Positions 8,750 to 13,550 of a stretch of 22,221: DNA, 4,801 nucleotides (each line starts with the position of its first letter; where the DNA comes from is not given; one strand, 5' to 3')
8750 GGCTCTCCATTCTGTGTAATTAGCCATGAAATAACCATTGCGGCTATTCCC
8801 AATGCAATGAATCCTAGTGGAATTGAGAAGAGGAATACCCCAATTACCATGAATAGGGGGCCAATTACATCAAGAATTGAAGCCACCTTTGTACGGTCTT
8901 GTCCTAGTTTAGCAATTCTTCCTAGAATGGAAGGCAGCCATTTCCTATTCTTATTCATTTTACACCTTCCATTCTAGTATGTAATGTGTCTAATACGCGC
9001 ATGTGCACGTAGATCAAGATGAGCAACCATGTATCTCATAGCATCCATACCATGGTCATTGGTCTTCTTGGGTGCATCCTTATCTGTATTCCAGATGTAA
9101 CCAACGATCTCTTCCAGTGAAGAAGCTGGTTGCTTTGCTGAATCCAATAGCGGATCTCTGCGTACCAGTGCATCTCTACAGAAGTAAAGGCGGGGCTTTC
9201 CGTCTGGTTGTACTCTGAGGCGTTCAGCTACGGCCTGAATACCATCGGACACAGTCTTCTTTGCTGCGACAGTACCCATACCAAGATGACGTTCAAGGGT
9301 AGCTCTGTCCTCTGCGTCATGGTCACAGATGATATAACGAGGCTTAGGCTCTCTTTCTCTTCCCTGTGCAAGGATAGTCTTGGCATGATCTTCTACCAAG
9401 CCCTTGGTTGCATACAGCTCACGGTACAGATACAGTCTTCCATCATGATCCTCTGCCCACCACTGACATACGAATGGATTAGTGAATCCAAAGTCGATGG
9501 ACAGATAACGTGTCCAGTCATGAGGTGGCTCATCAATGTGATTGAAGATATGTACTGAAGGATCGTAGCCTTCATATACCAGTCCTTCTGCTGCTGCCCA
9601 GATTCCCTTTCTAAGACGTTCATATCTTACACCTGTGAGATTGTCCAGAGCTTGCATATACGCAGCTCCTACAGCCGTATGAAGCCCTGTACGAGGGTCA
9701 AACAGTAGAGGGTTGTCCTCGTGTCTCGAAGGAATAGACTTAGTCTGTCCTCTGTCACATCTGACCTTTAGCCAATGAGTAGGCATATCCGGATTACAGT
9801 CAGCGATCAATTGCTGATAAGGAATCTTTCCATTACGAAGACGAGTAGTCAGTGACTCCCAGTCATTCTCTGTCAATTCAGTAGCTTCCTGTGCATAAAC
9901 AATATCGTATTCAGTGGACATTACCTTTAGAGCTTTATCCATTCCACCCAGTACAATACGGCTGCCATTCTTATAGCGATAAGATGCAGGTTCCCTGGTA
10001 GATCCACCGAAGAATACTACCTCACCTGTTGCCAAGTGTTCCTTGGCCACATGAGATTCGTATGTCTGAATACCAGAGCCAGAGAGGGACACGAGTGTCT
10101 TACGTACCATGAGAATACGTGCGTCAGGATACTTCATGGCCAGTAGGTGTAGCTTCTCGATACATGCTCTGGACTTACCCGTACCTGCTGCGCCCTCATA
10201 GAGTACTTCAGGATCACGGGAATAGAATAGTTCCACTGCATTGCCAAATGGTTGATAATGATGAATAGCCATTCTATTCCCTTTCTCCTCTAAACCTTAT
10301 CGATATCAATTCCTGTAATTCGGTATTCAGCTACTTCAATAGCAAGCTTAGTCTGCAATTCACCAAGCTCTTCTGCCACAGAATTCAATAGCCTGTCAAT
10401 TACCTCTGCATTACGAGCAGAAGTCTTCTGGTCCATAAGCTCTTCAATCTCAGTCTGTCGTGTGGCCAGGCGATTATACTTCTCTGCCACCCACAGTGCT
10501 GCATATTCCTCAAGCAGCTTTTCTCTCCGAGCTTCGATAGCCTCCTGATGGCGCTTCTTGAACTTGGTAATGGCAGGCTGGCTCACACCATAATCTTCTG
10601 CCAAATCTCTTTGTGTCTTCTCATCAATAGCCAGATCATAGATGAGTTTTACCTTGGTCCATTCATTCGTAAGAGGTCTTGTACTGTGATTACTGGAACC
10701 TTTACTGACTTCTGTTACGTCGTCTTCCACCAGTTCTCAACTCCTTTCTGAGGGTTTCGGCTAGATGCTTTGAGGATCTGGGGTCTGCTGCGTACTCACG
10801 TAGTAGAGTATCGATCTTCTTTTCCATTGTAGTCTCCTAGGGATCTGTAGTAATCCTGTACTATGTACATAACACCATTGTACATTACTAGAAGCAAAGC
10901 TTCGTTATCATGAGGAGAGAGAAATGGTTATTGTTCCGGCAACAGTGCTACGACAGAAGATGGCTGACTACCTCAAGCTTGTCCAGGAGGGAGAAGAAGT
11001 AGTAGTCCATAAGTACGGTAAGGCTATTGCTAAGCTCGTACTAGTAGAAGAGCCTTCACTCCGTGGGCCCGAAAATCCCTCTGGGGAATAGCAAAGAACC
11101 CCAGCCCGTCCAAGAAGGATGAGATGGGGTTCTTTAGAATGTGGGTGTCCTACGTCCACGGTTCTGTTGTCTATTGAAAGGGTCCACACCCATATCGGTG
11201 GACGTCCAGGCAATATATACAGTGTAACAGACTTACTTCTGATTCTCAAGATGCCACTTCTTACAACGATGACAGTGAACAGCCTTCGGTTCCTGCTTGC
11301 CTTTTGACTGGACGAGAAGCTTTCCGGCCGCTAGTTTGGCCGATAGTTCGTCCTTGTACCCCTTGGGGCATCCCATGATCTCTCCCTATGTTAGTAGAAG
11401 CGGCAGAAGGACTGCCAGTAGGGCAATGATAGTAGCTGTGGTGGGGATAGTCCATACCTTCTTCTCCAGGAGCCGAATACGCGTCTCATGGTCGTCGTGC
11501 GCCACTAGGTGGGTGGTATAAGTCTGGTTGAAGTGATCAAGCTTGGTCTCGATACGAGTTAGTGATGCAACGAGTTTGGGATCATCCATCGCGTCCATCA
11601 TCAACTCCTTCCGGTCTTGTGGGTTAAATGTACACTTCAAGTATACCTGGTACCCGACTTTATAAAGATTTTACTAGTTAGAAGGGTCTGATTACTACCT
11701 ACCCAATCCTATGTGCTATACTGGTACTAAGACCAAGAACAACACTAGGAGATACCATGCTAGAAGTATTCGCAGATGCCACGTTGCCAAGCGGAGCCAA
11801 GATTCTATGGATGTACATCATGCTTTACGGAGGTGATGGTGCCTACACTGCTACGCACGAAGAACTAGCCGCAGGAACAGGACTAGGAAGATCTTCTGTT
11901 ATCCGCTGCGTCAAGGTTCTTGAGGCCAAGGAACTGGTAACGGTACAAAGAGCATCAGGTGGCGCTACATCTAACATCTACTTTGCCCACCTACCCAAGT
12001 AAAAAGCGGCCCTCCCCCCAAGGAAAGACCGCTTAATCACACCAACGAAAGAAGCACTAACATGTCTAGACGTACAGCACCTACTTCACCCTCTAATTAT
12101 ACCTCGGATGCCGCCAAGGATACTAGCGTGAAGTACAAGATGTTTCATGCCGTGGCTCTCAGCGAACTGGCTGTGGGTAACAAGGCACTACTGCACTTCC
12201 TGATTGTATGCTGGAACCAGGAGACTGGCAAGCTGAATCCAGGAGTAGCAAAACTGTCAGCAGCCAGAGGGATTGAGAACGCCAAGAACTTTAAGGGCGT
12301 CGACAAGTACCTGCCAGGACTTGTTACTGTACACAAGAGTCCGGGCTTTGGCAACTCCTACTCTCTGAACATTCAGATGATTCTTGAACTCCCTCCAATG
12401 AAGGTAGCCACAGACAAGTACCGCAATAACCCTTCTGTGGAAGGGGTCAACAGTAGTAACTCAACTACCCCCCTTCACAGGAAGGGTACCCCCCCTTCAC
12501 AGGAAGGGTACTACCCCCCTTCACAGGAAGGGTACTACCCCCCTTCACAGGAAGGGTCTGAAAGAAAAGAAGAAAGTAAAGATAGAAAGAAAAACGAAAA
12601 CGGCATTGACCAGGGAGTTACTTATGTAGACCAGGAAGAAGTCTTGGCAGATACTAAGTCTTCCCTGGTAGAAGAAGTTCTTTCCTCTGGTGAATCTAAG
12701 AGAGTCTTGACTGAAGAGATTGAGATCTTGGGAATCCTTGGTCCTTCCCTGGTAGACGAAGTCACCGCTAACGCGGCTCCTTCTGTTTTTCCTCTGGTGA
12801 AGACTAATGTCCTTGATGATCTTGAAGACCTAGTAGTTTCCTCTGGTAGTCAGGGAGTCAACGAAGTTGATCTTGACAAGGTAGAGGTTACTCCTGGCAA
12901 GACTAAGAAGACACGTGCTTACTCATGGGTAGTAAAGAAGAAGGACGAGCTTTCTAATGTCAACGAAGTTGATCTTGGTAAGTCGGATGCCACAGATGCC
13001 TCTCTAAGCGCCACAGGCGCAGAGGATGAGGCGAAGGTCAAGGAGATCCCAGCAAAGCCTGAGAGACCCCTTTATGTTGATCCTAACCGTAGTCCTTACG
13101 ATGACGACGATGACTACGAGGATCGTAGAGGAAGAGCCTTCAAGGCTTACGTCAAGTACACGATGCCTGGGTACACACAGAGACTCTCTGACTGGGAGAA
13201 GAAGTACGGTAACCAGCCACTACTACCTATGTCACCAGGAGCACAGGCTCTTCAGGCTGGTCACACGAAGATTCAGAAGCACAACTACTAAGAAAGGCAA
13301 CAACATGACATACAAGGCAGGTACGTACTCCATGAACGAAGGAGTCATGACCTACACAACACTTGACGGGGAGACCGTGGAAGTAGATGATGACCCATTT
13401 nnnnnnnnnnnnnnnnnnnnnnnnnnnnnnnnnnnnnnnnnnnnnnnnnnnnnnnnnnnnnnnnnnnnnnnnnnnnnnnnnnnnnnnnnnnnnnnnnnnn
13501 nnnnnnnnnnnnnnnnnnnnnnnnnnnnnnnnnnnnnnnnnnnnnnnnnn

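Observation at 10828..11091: Orphan Phd/YefM-fold protein with paired TGTACA palindromes, facing the packaging/late operon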

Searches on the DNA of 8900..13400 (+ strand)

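Call 6: search_dna_similar(query=window:8900-13400:+, collection=phages, mode=near, max_rows=20)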
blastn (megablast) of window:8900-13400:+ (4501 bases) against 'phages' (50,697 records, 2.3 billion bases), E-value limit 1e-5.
No match.

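Call 66: search_rna_families(source=window, start=10500, end=12100, threshold=evalue, max_evalue=1)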
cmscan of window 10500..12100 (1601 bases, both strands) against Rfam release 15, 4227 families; matches with E-value up to 1: 1.
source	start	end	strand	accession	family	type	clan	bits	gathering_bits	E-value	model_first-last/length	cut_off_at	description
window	11995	12081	-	RF04177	BTnc201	Gene; sRNA;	-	22.9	105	0.32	1-99/99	no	Bacteroides sRNA BTnc201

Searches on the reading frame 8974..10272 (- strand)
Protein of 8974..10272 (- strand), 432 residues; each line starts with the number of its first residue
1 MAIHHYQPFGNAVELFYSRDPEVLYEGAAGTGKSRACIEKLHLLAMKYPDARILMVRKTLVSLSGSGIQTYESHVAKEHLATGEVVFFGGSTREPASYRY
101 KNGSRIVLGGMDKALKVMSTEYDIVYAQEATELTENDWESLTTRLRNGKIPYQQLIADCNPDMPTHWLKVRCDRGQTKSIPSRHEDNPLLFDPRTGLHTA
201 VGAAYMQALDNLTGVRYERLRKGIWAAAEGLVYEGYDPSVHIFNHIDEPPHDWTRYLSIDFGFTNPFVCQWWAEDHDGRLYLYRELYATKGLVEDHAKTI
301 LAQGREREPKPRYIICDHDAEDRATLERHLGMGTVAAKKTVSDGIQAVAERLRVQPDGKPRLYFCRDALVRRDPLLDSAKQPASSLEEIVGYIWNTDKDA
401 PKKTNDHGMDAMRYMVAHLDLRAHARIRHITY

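Call 20: find_related_loci(query=window:8974-10272:-, collection=viral_contigs, flank=6000)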
Query window:8974-10272:- (432 aa) in viral_contigs; peptide patterns used: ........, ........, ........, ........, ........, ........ (x = any residue, [..] = any of these).
478 stretches matched a pattern; 472 encode a relative of the query (tblastn E <= 1e-3); the best 80 are kept; 80 distinct loci.
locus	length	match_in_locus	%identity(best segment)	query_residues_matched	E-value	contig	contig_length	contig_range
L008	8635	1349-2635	81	3-432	0e+0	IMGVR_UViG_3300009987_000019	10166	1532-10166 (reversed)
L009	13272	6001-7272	68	2-426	0e+0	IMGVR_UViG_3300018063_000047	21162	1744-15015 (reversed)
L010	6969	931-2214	67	3-428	0e+0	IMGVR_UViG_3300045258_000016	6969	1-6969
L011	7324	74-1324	65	3-421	0e+0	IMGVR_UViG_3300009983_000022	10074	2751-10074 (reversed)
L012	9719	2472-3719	65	3-421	0e+0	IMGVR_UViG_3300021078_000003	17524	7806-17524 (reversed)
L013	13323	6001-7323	64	1-430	0e+0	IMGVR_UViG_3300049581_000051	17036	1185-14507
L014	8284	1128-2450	64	1-430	0e+0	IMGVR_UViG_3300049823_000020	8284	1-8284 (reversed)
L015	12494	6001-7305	64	1-430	0e+0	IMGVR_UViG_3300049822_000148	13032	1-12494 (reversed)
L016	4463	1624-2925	65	4-430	0e+0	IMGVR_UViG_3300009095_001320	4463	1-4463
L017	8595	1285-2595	63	1-432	0e+0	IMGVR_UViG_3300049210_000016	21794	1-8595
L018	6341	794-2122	62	3-432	0e+0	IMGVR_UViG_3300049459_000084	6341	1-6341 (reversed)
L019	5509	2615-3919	63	3-428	0e+0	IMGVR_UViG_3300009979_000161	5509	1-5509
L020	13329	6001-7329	60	1-430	0e+0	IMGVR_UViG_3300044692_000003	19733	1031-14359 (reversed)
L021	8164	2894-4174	62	4-428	8e-179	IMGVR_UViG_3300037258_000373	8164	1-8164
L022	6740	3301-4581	61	4-428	2e-178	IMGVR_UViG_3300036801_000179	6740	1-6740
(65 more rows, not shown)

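Call 63: find_related_loci(query=window:8974-10272:-, collection=genome_contigs, flank=4000)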
Query window:8974-10272:- (432 aa) in genome_contigs; peptide patterns used: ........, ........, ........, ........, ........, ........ (x = any residue, [..] = any of these).
93 stretches matched a pattern; 74 encode a relative of the query (tblastn E <= 1e-3); 74 distinct loci.
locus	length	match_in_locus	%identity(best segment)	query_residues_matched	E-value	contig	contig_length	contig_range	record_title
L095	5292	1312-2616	61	3-428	0e+0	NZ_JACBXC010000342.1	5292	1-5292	Streptomyces phytophilus strain PIP175 342, whole genome shotgun sequence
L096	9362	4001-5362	59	4-430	3e-170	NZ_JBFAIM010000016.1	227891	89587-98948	Nonomuraea sp. NPDC050643 NPDC050643_119_H10.ctg-0016, whole genome shotgun sequence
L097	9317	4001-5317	58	3-428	1e-169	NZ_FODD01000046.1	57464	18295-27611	Actinacidiphila rubida strain CGMCC 4.2026, whole genome shotgun sequence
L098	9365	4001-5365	57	3-428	3e-167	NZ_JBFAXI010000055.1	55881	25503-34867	Streptomyces sp. NPDC051987 NPDC051987_52_D8.ctg-0055, whole genome shotgun sequence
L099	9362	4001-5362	57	4-430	6e-164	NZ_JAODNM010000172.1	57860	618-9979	MAG: Amycolatopsis sp. isolate RYN_118 scaffold_2640451, whole genome shotgun sequence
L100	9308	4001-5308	58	3-430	2e-162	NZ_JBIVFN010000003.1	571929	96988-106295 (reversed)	Streptomyces sp. NPDC090022 NPDC090022_182_H6.ctg-0003, whole genome shotgun sequence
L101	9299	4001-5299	58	6-430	3e-161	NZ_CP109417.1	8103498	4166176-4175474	Streptomyces sp. NBC_01511 chromosome, complete genome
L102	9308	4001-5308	58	3-430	7e-161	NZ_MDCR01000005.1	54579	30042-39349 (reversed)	Streptomyces niveus strain NRRL 2466 Streptomyces_niveus_NRRL_2466_contig_5, whole genome shotgun sequence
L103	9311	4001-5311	57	2-430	3e-160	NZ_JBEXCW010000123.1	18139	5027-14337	Streptomyces sp. NPDC005574 NPDC005574_288_A6.ctg-0123, whole genome shotgun sequence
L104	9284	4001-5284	57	2-421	2e-160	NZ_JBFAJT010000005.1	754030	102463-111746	Streptomyces sp. NPDC050439 NPDC050439_48_H5.ctg-0005, whole genome shotgun sequence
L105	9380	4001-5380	54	4-430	7e-160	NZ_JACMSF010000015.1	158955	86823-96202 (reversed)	Streptomyces cupreus strain PSKA01 15, whole genome shotgun sequence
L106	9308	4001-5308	56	3-430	1e-158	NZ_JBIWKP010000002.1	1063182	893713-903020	Streptomyces sp. NPDC102406 NPDC102406_411_E2.ctg-0002, whole genome shotgun sequence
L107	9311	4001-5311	57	2-430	2e-158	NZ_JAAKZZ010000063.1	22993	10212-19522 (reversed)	Streptomyces boncukensis strain SB3404 SB3404_contig_63_length_22993_45.7_1.06, whole genome shotgun sequence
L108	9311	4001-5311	56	2-430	7e-158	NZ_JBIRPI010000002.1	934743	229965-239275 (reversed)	Streptomyces sp. NPDC016845 NPDC016845_259_A6.ctg-0002, whole genome shotgun sequence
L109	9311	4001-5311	56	2-430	7e-157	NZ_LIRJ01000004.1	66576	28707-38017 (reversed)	Streptomyces silaceus strain NRRL B-24166 B24166_contig_4, whole genome shotgun sequence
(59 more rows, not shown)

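Call 95: search_dna_similar(query=window:8974-10272:-, collection=phages, mode=protein, max_evalue=1e-20, max_rows=15)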
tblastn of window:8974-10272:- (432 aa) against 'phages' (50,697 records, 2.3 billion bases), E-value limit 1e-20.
Records with a match: 40; places in all: 40; records where one place covers at least 80% of the query: 38.
Best place of each record, by identity: 60-80% 1; <60% 39.
By first word of the organism name: Streptomyces 17; Haloarcula 8; Arthrobacter 6; Bacteriophage 3; Halovirus 2; Leptospira 2; Thermobifida 1; Bacillus 1.
By host as written in the record: Streptomyces griseus subsp. griseus ATCC 10137 6; Streptomyces griseus ATCC 10137 5; Haloarcula californiae 5; Arthrobacter globiformis B-2979 4; Haloarcula vallismortis 3; - 3; Streptomyces avermitilis ATCC 31267 2; Haloarcula hispanica 2; and 10 more.
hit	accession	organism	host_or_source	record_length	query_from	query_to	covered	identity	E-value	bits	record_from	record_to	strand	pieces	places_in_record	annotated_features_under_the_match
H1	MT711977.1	Streptomyces phage Dagobah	Streptomyces coelicolor M600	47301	4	432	99%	61.1%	3e-177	555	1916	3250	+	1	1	terminase large subunit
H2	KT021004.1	Thermobifida phage P1312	Thermobifida fusca NTU22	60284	3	421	97%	59.4%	4e-162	511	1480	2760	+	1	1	terminase large subunit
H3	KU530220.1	Streptomyces phage Xkcd426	Streptomyces griseus subsp. griseus ...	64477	6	420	96%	46.9%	2e-117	383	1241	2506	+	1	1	terminase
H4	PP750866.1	Streptomyces phage Geonosis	Streptomyces griseus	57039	1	427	99%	44.9%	5e-112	367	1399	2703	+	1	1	terminase large subunit | Rnase E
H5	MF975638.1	Streptomyces phage Abt2graduatex2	Streptomyces griseus ATCC 10137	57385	2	427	99%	45.0%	2e-110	362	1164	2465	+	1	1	terminase | hypothetical protein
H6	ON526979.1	Streptomyces phage Asis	Streptomyces griseus ATCC 10137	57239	6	427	98%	45.4%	1e-111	366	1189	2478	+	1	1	3: terminase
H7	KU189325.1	Streptomyces phage Maih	Streptomyces griseus subsp. griseus ...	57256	6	427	98%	45.4%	1e-111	366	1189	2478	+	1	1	terminase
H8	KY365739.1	Streptomyces phage BabyGotBac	Streptomyces griseus ATCC 10137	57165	6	427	98%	45.4%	2e-111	365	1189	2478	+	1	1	terminase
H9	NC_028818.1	Streptomyces phage TP1604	Streptomyces griseus subsp. griseus ...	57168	6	427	98%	45.4%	2e-111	365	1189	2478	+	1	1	terminase large subunit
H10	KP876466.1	Streptomyces phage TP1604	Streptomyces griseus subsp. griseus ...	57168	6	427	98%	45.4%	2e-111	365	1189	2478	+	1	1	terminase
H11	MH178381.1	Streptomyces phage BayC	Streptomyces griseus ATCC 10137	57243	6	427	98%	45.4%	3e-111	365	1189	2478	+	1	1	3: terminase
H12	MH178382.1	Streptomyces phage Salete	Streptomyces griseus ATCC 10137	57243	6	427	98%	45.4%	3e-111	365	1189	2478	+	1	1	3: terminase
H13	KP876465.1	Streptomyces phage YDN12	Streptomyces griseus subsp. griseus ...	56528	6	427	98%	45.1%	6e-111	364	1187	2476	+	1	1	terminase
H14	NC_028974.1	Streptomyces phage YDN12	Streptomyces griseus subsp. griseus ...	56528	6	427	98%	45.1%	6e-111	364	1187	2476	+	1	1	terminase large subunit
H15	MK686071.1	Streptomyces phage Mischief19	Streptomyces mirabilis NRRL B-2400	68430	6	420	96%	44.6%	3e-106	350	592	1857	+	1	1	2: terminase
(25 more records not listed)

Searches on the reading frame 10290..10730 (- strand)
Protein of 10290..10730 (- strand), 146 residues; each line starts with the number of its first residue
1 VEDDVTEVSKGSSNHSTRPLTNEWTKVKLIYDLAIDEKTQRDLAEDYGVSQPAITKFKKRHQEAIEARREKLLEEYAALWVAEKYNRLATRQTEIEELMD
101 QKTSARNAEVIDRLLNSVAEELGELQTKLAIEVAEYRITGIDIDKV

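Call 4: search_protein_families(library=pfam, proteins=[window:10290-10730:-], max_evalue=1)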
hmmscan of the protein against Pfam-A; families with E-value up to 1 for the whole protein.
window:10290-10730:- (146 aa): 8 families
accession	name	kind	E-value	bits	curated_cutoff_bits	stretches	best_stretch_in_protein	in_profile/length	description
PF16509.11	KORA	-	0.0062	17.1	26.7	1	26-68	19-61/84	TrfB plasmid transcriptional repressor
PF01022.26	HTH_5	-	0.012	15.9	22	1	25-54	3-32/47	Bacterial regulatory protein, arsR family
PF15943.11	YdaS_toxin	-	0.018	15.2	30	1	40-69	11-39/65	Bacterial toxin YdaS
PF13744.12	HTH_37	-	0.033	14.4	27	1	39-65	33-59/80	Helix-turn-helix domain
PF13022.12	HTH_Tnp_1_2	-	0.045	14.3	27.9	1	35-90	24-77/122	Helix-turn-helix of insertion element transposase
PF13384.12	HTH_23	-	0.056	13.7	24.6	1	23-63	4-44/50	Homeodomain-like domain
PF01381.28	HTH_3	-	0.067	13.7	23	1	39-57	11-29/55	Helix-turn-helix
PF07956.16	DUF1690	-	0.11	13.4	29.7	1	47-130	7-93/139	Protein of Unknown function (DUF1690)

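Call 5: search_protein_families(library=phrogs, proteins=[window:10290-10730:-], max_evalue=1)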
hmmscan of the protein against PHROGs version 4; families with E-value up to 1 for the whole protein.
window:10290-10730:- (146 aa): 29 families (the best 25 are shown)
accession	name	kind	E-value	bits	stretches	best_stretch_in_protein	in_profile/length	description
phrog_2339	-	DNA, RNA and nucleotide metabolism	1e-06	29.6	1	36-63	37-64/98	HTH DNA binding protein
phrog_12251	-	unknown function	0.00087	20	1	43-86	150-192/224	-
phrog_4151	-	DNA, RNA and nucleotide metabolism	0.0012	19.6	1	30-134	13-116/154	DNA binding protein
phrog_546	-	unknown function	0.0014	19.6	1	43-129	41-121/162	-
phrog_7241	-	transcription regulation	0.0015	19.5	1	39-76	76-113/122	transcriptional regulator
phrog_2538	-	head and packaging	0.004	18.2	1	28-93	9-76/129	terminase small subunit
phrog_725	-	transcription regulation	0.0041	18.1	1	34-61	22-49/101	CII-like regulator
phrog_16553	-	transcription regulation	0.0063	17.6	1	24-74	11-58/92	transcriptional repressor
phrog_125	-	DNA, RNA and nucleotide metabolism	0.0095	16.5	1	15-102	158-239/254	DNA invertase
phrog_4715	-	DNA, RNA and nucleotide metabolism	0.013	14.9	1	34-113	273-356/630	ParB-like partition protein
phrog_59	-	DNA, RNA and nucleotide metabolism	0.015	15.7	1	17-64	245-273/423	HNH endonuclease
phrog_8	-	transcription regulation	0.016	15.7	1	23-76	74-127/346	transcriptional regulator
phrog_15987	-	unknown function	0.032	15.3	1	46-78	3-31/58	-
phrog_4779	-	transcription regulation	0.033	15.7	1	38-101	16-77/98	transcriptional regulator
phrog_769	-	transcription regulation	0.034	15.1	1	18-66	5-53/89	transcriptional repressor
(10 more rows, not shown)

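Call 61: search_protein_families(library=ncbifam, proteins=[window:10290-10730:-], max_evalue=0.1)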
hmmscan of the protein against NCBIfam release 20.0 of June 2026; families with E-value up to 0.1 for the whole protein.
window:10290-10730:- (146 aa): 8 families
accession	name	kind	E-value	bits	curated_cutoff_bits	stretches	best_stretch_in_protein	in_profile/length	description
NF008273.0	PRK11050.1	equivalog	0.0008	19.1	153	1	27-64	42-81/156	manganese-binding transcriptional regulator MntR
TIGR01321.1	TrpR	equivalog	0.00088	19.7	67.25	1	25-56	43-74/94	trp operon repressor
NF038251.1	AdcR_fam_Zn_TF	equivalog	0.0055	17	175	1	19-121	33-142/143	zinc-dependent MarR family transcriptional regulator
NF010319.1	PRK13756.1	equivalog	0.014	15.3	265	1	27-76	12-61/199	tetracycline resistance transcriptional repressor TetR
NF033545.0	transpos_IS630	equivalog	0.015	14.8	100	1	29-64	4-39/299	IS630 family transposase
TIGR02937.1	sigma70-ECF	superfamily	0.03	14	42.9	0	35-64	131-160/165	sigma-70 family RNA polymerase sigma factor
NF041236.1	CAS_III-E_sigma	exception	0.041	13.8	100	0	23-69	158-204/206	type III-E CRISPR-associated RpoE-like sigma factor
NF001069.0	PRK00118.1-5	equivalog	0.072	13.5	194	0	35-73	32-70/110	putative DNA-binding protein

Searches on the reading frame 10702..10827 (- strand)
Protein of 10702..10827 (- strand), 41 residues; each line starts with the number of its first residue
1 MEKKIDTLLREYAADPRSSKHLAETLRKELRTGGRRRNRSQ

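Call 4: search_protein_families(library=pfam, proteins=[window:10702-10827:-], max_evalue=1)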
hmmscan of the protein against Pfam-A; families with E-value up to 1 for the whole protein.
window:10702-10827:- (41 aa): 1 family
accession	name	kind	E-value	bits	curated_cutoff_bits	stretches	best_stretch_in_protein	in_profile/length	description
PF02526.19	GBP_repeat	-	0.0097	16.1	25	1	8-22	9-23/38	Glycophorin-binding protein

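Call 5: search_protein_families(library=phrogs, proteins=[window:10702-10827:-], max_evalue=1)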
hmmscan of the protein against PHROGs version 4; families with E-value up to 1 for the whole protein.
window:10702-10827:- (41 aa): 1 family
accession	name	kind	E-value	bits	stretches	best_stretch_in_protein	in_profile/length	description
phrog_24467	-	unknown function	0.046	15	1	11-37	19-45/102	-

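Call 61: search_protein_families(library=ncbifam, proteins=[window:10702-10827:-], max_evalue=0.1)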
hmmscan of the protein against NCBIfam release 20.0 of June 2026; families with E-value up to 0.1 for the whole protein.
window:10702-10827:- (41 aa): 0 families

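Call 62: search_protein_families(library=padloc, proteins=[window:10702-10827:-], max_evalue=0.1)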
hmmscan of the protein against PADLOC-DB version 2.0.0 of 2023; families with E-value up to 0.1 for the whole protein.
window:10702-10827:- (41 aa): 0 families

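Call 78: find_related_loci(query=A3, collection=viral_contigs, flank=2500)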
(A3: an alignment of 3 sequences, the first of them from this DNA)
Query A3 (41 aa) in viral_contigs; peptide patterns used: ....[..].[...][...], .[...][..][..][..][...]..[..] (x = any residue, [..] = any of these).
318 stretches matched a pattern, but none encodes a relative of the query by tblastn (E <= 1e-3).
